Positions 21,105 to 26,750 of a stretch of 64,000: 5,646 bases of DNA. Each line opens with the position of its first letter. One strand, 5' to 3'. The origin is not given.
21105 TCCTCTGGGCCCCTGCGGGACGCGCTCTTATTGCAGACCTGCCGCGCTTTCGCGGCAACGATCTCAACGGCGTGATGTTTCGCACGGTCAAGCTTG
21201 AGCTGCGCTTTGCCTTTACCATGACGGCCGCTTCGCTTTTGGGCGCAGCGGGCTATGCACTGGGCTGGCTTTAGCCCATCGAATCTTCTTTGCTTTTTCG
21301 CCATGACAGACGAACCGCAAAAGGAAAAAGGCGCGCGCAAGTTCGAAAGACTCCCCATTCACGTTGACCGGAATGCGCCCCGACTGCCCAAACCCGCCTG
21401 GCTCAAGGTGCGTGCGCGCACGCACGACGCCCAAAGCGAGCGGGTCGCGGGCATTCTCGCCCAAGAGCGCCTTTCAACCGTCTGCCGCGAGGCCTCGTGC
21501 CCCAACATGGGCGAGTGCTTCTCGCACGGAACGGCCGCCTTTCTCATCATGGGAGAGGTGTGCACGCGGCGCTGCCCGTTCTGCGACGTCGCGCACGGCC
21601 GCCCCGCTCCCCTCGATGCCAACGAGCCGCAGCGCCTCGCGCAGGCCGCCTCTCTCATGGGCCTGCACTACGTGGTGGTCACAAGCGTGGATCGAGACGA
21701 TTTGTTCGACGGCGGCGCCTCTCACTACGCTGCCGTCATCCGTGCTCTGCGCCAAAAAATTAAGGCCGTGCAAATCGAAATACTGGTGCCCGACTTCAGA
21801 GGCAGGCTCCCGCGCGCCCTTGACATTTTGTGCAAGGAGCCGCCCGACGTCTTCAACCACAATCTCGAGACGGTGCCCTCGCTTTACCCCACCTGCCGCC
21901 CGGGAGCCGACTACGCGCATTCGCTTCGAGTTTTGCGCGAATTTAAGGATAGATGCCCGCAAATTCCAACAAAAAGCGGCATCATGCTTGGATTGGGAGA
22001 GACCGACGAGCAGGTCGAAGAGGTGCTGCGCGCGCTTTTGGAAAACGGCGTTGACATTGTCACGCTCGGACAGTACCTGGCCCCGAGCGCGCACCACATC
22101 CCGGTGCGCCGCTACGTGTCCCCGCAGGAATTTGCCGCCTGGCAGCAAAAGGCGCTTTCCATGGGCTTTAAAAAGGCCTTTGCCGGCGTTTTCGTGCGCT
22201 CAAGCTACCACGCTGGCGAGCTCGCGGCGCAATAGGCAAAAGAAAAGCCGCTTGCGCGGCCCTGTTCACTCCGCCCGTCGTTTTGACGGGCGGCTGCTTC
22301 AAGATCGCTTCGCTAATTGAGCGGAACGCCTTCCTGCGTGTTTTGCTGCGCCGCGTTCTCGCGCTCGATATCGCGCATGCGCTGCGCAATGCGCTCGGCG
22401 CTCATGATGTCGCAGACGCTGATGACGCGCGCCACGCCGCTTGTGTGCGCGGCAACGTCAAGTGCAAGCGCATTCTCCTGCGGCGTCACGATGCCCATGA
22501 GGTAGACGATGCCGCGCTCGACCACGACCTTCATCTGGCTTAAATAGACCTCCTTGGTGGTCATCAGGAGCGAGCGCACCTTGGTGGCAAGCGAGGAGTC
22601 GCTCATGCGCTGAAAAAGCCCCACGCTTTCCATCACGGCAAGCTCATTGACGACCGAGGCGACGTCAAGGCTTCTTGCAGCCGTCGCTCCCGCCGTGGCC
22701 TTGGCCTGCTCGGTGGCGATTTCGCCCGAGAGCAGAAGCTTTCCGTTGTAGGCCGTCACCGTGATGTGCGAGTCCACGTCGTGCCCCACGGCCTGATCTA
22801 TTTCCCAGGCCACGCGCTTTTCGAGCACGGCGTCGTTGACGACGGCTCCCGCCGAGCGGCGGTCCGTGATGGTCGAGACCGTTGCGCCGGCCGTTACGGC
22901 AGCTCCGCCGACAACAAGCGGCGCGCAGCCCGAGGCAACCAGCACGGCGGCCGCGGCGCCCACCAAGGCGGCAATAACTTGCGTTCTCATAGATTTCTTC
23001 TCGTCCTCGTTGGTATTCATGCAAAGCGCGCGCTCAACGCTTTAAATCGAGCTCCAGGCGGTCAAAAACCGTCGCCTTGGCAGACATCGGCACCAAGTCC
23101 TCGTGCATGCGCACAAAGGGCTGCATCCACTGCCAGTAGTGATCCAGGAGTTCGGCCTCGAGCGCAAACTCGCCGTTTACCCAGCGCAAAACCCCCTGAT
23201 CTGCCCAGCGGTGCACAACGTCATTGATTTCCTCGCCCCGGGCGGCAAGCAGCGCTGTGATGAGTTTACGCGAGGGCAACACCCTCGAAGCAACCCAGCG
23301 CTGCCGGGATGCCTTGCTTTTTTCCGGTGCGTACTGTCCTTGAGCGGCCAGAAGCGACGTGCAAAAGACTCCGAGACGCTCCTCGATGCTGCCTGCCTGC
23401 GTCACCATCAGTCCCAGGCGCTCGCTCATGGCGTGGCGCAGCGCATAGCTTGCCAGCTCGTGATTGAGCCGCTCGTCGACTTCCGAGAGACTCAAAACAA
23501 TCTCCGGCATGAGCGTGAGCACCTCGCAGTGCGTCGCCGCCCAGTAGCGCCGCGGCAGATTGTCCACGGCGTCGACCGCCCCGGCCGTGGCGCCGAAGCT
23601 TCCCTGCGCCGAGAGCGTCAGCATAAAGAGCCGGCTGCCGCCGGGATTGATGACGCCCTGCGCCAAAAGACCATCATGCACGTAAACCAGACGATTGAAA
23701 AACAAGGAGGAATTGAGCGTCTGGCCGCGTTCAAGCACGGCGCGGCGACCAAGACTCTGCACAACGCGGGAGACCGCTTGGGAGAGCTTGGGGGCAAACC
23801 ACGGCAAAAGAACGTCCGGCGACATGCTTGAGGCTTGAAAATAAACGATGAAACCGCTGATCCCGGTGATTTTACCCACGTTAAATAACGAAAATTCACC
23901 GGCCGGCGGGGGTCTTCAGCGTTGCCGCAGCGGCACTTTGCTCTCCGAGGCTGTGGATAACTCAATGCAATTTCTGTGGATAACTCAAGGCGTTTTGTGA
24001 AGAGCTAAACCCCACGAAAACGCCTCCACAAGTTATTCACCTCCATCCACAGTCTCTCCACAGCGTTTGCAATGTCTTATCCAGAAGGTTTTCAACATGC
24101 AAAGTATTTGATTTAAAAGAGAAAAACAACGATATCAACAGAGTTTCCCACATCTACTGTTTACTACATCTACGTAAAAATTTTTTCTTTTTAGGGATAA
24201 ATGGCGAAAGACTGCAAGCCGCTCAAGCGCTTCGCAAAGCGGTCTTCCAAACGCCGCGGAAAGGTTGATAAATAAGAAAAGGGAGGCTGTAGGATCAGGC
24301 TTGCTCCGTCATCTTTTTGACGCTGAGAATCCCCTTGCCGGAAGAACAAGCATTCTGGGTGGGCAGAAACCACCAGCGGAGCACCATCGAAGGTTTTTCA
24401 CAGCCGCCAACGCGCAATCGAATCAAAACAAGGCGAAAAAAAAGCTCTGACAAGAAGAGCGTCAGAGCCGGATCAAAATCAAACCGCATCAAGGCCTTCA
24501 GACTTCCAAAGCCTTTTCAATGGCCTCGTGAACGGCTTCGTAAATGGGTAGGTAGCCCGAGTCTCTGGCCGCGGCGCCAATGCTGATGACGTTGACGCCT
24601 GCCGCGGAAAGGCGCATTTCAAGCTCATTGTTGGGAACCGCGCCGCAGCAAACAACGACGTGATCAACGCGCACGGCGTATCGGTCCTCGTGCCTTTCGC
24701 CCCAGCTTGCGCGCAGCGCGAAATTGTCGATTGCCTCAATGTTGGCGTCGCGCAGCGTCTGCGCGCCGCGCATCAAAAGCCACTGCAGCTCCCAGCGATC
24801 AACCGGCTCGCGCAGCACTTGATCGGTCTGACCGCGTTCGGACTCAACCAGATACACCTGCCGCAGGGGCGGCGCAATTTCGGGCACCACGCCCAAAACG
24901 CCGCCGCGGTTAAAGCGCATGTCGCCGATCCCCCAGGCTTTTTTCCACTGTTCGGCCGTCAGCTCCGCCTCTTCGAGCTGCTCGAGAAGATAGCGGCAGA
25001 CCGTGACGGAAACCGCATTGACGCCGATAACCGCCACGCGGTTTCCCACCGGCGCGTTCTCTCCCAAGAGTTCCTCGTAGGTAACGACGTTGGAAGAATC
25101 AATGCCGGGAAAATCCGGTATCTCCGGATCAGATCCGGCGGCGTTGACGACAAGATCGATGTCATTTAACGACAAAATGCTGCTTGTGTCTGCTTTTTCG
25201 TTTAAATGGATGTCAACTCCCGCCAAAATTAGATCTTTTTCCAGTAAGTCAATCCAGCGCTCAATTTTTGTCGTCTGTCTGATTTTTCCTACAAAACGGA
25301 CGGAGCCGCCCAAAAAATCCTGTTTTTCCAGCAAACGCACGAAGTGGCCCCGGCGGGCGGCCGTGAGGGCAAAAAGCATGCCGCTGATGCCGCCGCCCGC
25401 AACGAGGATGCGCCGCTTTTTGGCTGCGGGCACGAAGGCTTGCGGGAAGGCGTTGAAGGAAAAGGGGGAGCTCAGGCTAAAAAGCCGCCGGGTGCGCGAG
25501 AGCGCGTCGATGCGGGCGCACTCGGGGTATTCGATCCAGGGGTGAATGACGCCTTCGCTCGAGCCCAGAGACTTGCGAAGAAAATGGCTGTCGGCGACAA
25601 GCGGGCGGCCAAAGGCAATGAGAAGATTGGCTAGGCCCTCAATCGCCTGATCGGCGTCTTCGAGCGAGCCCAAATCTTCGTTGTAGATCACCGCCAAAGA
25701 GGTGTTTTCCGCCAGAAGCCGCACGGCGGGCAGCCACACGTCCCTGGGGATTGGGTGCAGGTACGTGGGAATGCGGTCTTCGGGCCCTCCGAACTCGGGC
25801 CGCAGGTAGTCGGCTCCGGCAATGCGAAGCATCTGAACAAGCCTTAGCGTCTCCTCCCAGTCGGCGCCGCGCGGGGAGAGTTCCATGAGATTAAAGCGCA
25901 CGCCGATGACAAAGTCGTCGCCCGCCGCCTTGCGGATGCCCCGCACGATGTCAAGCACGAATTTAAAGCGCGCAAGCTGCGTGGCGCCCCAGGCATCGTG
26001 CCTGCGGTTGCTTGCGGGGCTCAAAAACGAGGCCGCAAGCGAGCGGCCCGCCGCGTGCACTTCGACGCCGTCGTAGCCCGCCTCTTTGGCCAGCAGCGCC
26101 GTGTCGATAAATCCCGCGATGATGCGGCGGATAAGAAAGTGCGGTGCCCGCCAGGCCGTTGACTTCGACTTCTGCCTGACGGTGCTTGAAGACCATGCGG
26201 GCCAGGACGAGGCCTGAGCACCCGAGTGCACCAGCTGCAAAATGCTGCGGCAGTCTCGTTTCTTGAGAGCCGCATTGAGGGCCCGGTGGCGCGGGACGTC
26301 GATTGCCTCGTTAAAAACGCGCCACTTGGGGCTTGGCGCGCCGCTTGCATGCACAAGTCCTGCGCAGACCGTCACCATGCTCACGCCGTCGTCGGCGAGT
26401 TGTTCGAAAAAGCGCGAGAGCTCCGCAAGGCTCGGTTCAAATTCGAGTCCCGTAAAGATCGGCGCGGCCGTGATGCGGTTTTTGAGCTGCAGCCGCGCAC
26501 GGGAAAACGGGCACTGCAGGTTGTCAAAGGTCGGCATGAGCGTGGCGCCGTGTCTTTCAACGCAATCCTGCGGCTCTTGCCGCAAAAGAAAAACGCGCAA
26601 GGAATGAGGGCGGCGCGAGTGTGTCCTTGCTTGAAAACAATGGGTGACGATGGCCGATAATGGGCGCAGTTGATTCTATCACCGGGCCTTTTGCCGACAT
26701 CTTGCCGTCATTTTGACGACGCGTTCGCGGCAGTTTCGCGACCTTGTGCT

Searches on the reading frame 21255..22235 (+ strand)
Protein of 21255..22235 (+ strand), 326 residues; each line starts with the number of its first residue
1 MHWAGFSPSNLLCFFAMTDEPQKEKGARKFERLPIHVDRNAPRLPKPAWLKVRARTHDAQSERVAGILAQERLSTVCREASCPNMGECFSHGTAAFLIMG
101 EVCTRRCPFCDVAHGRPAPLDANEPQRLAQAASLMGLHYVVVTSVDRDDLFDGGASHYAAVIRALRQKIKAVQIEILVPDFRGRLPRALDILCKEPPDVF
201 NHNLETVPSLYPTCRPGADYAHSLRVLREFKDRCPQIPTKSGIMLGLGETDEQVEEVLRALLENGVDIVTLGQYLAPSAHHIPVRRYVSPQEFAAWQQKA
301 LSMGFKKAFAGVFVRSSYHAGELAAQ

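Call 4: search_protein_families(library=ncbifam, proteins=[window:21255-22235:+])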
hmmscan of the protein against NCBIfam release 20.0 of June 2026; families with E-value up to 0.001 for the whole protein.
window:21255-22235:+ (326 aa): 6 families
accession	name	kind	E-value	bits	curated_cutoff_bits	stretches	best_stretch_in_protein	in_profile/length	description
NF009544.0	PRK12928.1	subfamily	6.5e-123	409.7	210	1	40-324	14-297/300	lipoyl synthase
NF004019.1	PRK05481.1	subfamily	2.3e-119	397.9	203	1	46-325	1-278/286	lipoyl synthase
TIGR00510.1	lipA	equivalog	1.2e-118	395.8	310.25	1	44-325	15-295/302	lipoyl synthase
NF053790.1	LplA_LipA_fuse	exception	1.1e-106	357.8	800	1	36-321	324-604/606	bifunctional lipoate--protein ligase/lipoyl synthase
TIGR00433.2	bioB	equivalog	1.9e-06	27.4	225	1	189-272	138-219/307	biotin synthase BioB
NF053743.1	LipS2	equivalog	3e-05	23.6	270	0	208-268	139-197/292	LipS2 family lipoyl synthase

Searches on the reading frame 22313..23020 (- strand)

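Call 4: search_protein_families(library=ncbifam, proteins=[window:22313-23020:-])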
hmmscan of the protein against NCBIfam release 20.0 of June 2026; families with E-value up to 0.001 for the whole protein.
window:22313-23020:- (235 aa): 2 families
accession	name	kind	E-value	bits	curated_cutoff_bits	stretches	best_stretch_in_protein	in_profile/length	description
NF008247.1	PRK11023.1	equivalog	5.3e-35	121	184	1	17-205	8-190/192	division/outer membrane stress-associated lipid-binding lipoprotein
NF007858.0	PRK10568.1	equivalog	9.7e-07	28.6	174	1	132-200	53-120/206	molecular chaperone OsmY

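Call 11: search_protein_families(library=pfam, proteins=[window:22313-23020:-], max_evalue=0.01)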
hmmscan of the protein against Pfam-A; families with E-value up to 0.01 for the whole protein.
window:22313-23020:- (235 aa): 1 family
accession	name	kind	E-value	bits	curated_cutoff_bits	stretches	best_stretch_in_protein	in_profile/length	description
PF04972.22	BON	-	1.2e-18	67.5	27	2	140-201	1-63/69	BON domain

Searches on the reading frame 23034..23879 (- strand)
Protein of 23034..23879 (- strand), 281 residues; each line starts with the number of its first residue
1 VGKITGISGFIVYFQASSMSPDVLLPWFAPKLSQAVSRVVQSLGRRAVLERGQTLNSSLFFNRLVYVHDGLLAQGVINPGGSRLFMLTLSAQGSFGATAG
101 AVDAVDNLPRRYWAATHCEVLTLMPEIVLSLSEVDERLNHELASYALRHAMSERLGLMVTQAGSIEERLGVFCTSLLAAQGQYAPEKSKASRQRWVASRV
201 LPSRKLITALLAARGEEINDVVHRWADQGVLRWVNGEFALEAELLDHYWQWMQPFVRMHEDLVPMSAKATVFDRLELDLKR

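Call 4: search_protein_families(library=ncbifam, proteins=[window:23034-23879:-])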
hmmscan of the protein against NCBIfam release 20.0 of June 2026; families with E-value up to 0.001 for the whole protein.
window:23034-23879:- (281 aa): 0 families

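Call 11: search_protein_families(library=pfam, proteins=[window:23034-23879:-], max_evalue=0.01)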
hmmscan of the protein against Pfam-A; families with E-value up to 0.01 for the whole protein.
window:23034-23879:- (281 aa): 0 families

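Call 14: find_homologous_proteins(query=window:23034-23825:-)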
Query window:23034-23825:- (263 aa): 30 proteins with E <= 0.001 among 5691 candidates.
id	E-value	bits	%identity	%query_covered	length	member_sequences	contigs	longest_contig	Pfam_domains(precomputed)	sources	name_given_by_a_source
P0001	4.6e-170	582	100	100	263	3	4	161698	-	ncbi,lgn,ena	-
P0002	6.4e-110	384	67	100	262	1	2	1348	-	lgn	-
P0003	1.9e-107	376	66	100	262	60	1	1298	-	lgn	-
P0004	8.1e-98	345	62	99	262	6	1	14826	-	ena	-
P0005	1.9e-97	344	61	100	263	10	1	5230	-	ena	-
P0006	2.1e-97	343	61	100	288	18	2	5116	-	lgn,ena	-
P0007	2.9e-79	284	53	99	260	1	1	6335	-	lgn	-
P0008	3.3e-77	277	51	99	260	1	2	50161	-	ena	-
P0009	4.4e-73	264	50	99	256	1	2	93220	-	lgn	-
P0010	5.6e-73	263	52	91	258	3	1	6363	-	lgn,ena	-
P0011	1.4e-71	259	51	92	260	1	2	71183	-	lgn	-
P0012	2.4e-71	258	50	93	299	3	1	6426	-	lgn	-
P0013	1.4e-68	249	48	91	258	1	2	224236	-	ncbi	-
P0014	3.2e-67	245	47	90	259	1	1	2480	-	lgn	-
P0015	1.3e-66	243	61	71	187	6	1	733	-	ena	-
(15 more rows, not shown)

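Call 16: find_related_loci(query=A1, collection=genome_contigs, flank=10000)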
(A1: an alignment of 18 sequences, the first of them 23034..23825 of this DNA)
Query A1 (263 aa) in genome_contigs; peptide patterns used: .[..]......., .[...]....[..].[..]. (x = any residue, [..] = any of these).
16 stretches matched a pattern; 12 encode a relative of the query (tblastn E <= 1e-3); 12 distinct loci.
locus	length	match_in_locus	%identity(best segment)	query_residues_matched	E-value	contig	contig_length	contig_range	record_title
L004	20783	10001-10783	66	1-262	9e-115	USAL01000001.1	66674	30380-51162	uncultured Sutterella sp. isolate UMGS1525 genome assembly, contig: NODE_345_length_66674_cov_3.636170, whole genome sho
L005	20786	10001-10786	62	1-262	3e-105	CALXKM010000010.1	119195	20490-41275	MAG: uncultured Duodenibacillus sp. isolate E08__bin76 genome assembly, contig: E08__k127_6902534, whole genome shotgun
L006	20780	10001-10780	62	1-261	3e-105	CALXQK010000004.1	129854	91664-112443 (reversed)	MAG: uncultured Duodenibacillus sp. isolate E12__bin28 genome assembly, contig: E12__k127_5465532, whole genome shotgun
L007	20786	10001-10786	62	1-262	3e-105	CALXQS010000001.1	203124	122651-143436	MAG: uncultured Duodenibacillus sp. isolate BRZ_MB__bin102 genome assembly, contig: BRZ_MB__NODE_80_length_203124_cov_10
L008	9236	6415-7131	53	6-245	9e-81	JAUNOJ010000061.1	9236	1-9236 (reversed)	MAG: Sutterellaceae bacterium isolate S34M_St_31 NODE_4764_length_9236_cov_6.137240, whole genome shotgun sequence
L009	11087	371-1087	52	6-245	8e-80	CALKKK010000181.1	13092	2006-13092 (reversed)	MAG TPA_asm: uncultured Sutterella sp. isolate SRR7658673_bin.5_CONCOCT_v1.1_MAG genome assembly, contig: ERZ1035006.183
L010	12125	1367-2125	49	1-255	5e-77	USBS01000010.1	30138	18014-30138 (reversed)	uncultured Sutterella sp. isolate UMGS1562 genome assembly, contig: NODE_936_length_30138_cov_3.974171, whole genome sho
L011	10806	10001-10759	49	1-255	1e-74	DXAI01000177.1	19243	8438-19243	MAG TPA_asm: Candidatus Duodenibacillus intestinavium isolate 2430 CHK55__C271750_L19243_SAMEA104467244, whole genome sh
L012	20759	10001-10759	49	1-255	1e-74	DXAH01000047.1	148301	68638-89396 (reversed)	MAG TPA_asm: Candidatus Duodenibacillus intestinigallinarum isolate CHK1-2119 CHK1__C228536_L148301_SAMEA104467480, whol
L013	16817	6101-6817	50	1-241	6e-72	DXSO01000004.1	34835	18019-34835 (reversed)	MAG TPA_asm: Sutterella sp. isolate HRGM_Genome_2209 HRGM_Genome_2209_4, whole genome shotgun sequence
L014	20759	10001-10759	47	1-255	9e-71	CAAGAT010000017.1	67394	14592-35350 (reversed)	MAG TPA_asm: uncultured Sutterella sp., isolate HGM19508, WGS project CAAGAT010000000 data, contig: SRS476034_4_k119_312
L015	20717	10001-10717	47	1-241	7e-68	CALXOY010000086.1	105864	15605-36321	MAG: uncultured Duodenibacillus sp. isolate E25__bin48 genome assembly, contig: E25__k127_2998768, whole genome shotgun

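Call 52: predict_structure(alignment_id=A1)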
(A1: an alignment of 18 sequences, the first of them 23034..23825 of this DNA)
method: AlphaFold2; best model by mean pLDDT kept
length: 263 residues; sequences in the alignment: 18
mean_pLDDT: 70.5   pTM: 0.59
mean pLDDT of the five models: 70.5, 67.8, 67.6, 63.9, 59.3
residues with pLDDT >= 90: 22; 70-90: 131; 50-70: 72; < 50: 38
segments of 3 or more residues with pLDDT < 50: 1-6, 81-87, 243-263
pLDDT, mean of each block of 10 residues (from residue 1): 45 79 86 70 71 72 58 74 47 74 83 80 72 65 78 80 69 75 68 79 94 87 90 71 41 36 35
secondary structure, 60 per line:
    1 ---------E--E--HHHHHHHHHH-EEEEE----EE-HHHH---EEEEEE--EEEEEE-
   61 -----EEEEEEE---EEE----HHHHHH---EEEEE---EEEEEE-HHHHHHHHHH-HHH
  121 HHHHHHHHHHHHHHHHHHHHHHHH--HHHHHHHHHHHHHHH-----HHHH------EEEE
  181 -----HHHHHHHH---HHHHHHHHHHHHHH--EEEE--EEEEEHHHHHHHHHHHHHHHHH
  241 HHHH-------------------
elements in order: H16-25 E27-31 H39-42 E46-51 E54-59 E66-72 E76-78 H83-88 E92-96 E100-105 H107-116 H118-144 H147-161 H167-170 E177-180 H186-193 H197-210 E213-216 E219-223 H224-244

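Call 56: fold_search(model_id=the predicted structure, library=pdb)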
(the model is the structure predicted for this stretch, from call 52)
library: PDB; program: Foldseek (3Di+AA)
matches with E <= 10: 1573; with E <= 0.001: 402
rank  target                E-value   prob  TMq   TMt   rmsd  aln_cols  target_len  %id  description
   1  7pza_A                9.4e-12  1.00  0.63  0.73   5.0       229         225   14  Structure of the Clr-cAMP-DNA complex (released 2022-11-02)
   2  7pzb_A                9.9e-12  1.00  0.62  0.71   3.7       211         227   15  Structure of the Clr-cAMP-DNA complex (released 2022-11-02)
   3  7pza_B                1.2e-11  1.00  0.61  0.70   4.3       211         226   14  Structure of the Clr-cAMP-DNA complex (released 2022-11-02)
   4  3e6c_C                1.5e-11  1.00  0.61  0.70   4.2       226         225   11  CprK OCPA DNA Complex (released 2008-09-30)
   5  3e5u_D                1.5e-11  1.00  0.62  0.72   4.2       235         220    9  OCPA complexed CprK (C200S) (released 2008-09-30)
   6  3e5x_D                1.6e-11  1.00  0.61  0.71   4.3       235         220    9  OCPA complexed CprK (released 2008-12-09)
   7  3e5x_B                1.7e-11  1.00  0.62  0.72   4.0       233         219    9  OCPA complexed CprK (released 2008-12-09)
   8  3e5u_B                1.8e-11  1.00  0.61  0.72   3.9       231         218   10  OCPA complexed CprK (C200S) (released 2008-09-30)
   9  3d0s_A                1.9e-11  1.00  0.60  0.69   5.5       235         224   16  cAMP receptor protein from m.tuberculosis, cAMP-free form (released 2009-02-03)
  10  3e5u_C                2.5e-11  1.00  0.62  0.72   3.8       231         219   10  OCPA complexed CprK (C200S) (released 2008-09-30)
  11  3r6s_C                3.6e-11  1.00  0.60  0.69   4.4       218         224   16  Crystal structure of GlxR transcription factor from Corynebacterium glutamicum with cAMP (released 2012-03-28)
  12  3e5x_A                4.3e-11  1.00  0.61  0.72   3.8       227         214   10  OCPA complexed CprK (released 2008-12-09)
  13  9qov                  5.8e-11  1.00  0.59  0.72   4.0       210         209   17  Crystal structure of [2Fe-2S]b D4A-FNR of A. fischeri (released 2026-04-08)
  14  3i54_D                5.8e-11  1.00  0.60  0.67   4.6       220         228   16  Crystal structure of MtbCRP in complex with cAMP (released 2009-09-08)
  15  9qmd                  6.1e-11  1.00  0.59  0.71   4.0       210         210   17  Crystal Structure of Dimeric Apo-L28H-FNR of A. Fischeri (released 2026-04-08)
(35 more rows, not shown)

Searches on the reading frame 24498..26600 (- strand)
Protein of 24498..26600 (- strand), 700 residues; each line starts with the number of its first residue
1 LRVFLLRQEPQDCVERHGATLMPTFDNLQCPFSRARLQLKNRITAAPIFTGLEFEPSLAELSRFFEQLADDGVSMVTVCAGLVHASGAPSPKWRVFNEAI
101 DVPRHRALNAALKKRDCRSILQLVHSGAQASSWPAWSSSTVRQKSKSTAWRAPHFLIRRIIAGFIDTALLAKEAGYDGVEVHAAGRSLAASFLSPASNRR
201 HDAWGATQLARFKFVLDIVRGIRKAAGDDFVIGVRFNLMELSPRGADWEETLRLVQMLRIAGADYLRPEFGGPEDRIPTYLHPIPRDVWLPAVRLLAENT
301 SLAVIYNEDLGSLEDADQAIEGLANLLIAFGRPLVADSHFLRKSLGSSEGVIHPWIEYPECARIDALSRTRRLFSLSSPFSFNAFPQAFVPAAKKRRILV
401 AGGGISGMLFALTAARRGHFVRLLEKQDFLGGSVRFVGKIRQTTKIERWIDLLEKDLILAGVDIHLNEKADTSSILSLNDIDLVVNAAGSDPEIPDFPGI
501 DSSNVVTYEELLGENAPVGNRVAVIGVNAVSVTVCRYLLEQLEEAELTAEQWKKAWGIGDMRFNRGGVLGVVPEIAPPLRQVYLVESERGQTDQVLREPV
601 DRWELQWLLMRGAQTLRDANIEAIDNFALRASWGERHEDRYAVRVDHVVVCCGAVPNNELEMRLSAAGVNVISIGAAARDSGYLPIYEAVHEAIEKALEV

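Call 4: search_protein_families(library=ncbifam, proteins=[window:24498-26600:-])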
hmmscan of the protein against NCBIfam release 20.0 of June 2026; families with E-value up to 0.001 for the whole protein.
window:24498-26600:- (700 aa): 18 families
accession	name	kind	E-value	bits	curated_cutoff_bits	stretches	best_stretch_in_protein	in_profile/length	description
TIGR03997.1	mycofact_OYE_2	equivalog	2.2e-64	218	793.15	1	35-528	9-511/645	mycofactocin system FadH/OYE family oxidoreductase 2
NF045599.1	bili_reduct_long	exception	4.8e-53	180.4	750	1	35-543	8-528/641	bilirubin reductase, long form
NF041087.1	bile_acid_BaiCD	equivalog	2.2e-52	178.1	825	1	25-551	1-535/642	bile acid Fe-S flavoenzyme BaiCD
NF045592.1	bili_reduct_N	equivalog_domain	2.1e-29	102.8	425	1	30-352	4-338/363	bilirubin reductase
TIGR03996.1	mycofact_OYE_1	hypoth_equivalog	6.6e-25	87.7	627.9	1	41-520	15-498/633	mycofactocin system FadH/OYE family oxidoreductase 1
NF010047.0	PRK13523.1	equivalog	3.6e-19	69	431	1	35-268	12-248/339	NADPH dehydrogenase NamA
NF006101.0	PRK08255.1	equivalog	1.4e-18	66.4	1078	1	128-272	516-661/768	bifunctional salicylyl-CoA 5-hydroxylase/oxidoreductase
NF007899.0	PRK10605.1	subfamily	1.5e-11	44.2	403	1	156-236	156-235/365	N-ethylmaleimide reductase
NF009410.0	PRK12771.1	subfamily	4.5e-08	32.1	516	1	395-536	138-285/566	NAD(P)-binding protein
TIGR02053.1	MerA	equivalog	1.1e-06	27.9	454.45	1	483-534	132-182/465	mercury(II) reductase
NF045663.1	diclust_near_Sec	equivalog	5.5e-06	24.8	530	1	389-486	100-195/759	pyridine nucleotide-disulfide oxidoreductase/dicluster-binding protein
NF010311.1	PRK13748.1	subfamily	3e-05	23.1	600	0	481-534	232-284/560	mercury(II) reductase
TIGR03364.1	HpnW_proposed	hypoth_equivalog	4e-05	22.9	285.1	1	397-444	2-50/365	TIGR03364 family FAD-dependent oxidoreductase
NF004991.0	PRK06370.1-3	subfamily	4.8e-05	22.1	620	0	395-440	35-79/509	FAD-containing oxidoreductase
NF005560.0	PRK07233.1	equivalog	0.00013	20.9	252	1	397-448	2-51/435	hypothetical protein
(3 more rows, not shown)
